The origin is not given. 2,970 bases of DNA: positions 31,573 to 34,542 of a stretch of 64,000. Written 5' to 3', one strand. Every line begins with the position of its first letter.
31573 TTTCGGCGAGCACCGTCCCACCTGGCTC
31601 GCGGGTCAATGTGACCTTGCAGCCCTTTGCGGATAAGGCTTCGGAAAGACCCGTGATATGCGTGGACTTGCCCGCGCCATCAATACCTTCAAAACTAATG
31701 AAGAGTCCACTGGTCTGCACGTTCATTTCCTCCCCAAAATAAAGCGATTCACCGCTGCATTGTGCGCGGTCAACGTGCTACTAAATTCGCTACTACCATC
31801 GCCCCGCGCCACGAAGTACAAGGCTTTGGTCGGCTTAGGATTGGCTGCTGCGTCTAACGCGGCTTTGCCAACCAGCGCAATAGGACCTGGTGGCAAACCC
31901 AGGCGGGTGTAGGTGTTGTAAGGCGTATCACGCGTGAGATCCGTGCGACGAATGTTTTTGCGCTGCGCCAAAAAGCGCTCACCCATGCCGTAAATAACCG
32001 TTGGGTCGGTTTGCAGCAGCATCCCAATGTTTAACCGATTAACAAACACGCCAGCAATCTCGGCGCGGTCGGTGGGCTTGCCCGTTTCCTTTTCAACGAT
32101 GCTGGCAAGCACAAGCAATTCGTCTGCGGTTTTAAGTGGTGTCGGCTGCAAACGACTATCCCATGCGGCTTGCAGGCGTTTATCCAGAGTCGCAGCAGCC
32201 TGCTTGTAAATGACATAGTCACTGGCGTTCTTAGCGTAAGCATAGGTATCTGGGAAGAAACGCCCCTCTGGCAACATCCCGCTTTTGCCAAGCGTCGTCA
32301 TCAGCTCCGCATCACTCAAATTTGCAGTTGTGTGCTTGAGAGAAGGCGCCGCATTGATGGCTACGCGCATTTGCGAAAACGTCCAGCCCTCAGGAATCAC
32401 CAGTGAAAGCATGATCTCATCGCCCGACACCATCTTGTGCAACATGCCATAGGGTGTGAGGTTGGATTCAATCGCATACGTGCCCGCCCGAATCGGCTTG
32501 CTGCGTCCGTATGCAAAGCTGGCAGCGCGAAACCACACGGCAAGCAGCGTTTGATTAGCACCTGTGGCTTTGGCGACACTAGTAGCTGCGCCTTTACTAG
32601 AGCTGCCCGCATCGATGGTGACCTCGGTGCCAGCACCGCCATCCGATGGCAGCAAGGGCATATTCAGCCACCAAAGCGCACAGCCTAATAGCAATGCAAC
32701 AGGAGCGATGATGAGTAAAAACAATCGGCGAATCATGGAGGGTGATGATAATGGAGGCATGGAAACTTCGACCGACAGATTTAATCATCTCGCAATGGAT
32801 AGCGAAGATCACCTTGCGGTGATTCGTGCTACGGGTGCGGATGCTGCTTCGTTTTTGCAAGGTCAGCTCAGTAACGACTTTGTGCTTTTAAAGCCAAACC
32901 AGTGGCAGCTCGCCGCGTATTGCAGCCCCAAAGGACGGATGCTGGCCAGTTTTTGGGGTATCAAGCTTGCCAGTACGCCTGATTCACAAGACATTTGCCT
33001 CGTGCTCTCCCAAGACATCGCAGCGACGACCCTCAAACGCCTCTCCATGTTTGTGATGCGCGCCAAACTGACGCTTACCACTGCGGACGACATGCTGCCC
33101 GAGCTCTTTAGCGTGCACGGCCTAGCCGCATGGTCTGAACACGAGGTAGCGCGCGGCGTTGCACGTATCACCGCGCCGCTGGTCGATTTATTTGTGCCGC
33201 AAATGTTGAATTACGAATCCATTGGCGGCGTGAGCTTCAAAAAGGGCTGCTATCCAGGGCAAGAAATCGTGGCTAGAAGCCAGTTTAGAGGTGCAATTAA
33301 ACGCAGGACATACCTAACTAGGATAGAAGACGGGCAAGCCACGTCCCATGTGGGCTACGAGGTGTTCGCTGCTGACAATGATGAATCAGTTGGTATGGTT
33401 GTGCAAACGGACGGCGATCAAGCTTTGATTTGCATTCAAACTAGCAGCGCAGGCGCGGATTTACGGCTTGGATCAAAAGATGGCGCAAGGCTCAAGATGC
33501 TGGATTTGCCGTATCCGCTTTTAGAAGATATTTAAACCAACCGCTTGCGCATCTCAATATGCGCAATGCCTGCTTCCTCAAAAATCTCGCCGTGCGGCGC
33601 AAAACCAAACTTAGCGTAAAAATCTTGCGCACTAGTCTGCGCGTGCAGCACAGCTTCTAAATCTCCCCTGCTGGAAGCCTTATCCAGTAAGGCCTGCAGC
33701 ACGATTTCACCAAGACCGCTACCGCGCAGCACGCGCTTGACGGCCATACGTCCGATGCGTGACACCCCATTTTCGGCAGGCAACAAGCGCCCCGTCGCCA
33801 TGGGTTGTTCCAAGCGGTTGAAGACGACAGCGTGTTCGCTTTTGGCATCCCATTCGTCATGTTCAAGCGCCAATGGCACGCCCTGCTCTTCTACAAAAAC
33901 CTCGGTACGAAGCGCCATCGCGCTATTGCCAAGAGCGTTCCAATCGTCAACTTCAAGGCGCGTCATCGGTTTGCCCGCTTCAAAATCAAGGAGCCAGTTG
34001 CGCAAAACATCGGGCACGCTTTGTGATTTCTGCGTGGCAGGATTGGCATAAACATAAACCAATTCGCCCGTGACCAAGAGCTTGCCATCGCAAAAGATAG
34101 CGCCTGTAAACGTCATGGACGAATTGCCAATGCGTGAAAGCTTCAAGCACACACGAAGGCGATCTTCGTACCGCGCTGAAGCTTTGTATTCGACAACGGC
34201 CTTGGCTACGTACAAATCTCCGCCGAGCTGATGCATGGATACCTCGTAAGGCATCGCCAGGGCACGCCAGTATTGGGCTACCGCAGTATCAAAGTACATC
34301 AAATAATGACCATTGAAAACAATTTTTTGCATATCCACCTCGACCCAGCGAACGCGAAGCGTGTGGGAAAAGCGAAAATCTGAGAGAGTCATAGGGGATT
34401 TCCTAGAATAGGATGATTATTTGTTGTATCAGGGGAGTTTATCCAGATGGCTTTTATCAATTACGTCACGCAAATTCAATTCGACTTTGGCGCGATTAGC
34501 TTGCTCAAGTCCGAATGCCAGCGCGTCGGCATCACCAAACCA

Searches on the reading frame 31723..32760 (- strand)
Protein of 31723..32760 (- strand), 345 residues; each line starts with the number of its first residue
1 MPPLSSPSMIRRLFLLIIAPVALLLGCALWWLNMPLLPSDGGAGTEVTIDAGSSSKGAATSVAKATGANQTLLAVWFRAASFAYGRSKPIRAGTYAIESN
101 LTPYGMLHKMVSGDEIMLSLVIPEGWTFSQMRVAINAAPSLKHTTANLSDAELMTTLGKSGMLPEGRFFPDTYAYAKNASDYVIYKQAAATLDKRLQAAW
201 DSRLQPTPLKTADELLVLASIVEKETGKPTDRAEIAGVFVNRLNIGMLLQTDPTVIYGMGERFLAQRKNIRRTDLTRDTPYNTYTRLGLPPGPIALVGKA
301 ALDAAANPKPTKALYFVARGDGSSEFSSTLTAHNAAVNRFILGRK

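Call 10: search_protein_families(library=pfam, proteins=[window:31723-32760:-], max_evalue=0.001)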
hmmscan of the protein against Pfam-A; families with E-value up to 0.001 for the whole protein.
window:31723-32760:- (345 aa): 1 family
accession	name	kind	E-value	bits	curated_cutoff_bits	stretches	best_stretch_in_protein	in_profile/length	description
PF02618.21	YceG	-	4.3e-75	253.2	32.4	1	47-339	1-275/275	YceG-like family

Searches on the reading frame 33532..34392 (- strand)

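Call 3: search_protein_families(library=pfam, proteins=[window:33532-34392:-], max_evalue=0.01)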
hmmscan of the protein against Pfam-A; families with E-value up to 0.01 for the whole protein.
window:33532-34392:- (286 aa): 6 families
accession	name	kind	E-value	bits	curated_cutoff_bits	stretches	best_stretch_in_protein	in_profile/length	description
PF13279.12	4HBT_2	-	2.9e-14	54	25.5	1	14-134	1-122/122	Thioesterase-like superfamily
PF13673.13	Acetyltransf_10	-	4.4e-14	53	23.6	1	182-285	27-128/128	Acetyltransferase (GNAT) domain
PF03061.28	4HBT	-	7.6e-11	42.6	20.6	1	23-105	2-76/79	Thioesterase superfamily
PF00583.31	Acetyltransf_1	-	4.7e-10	40.2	20.7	1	172-264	18-116/116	Acetyltransferase (GNAT) family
PF13508.13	Acetyltransf_7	-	1.1e-07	32.6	27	1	189-265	6-83/84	Acetyltransferase (GNAT) domain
PF08445.16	FR47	-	0.0021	18.4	22.1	1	209-265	20-78/86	FR47-like protein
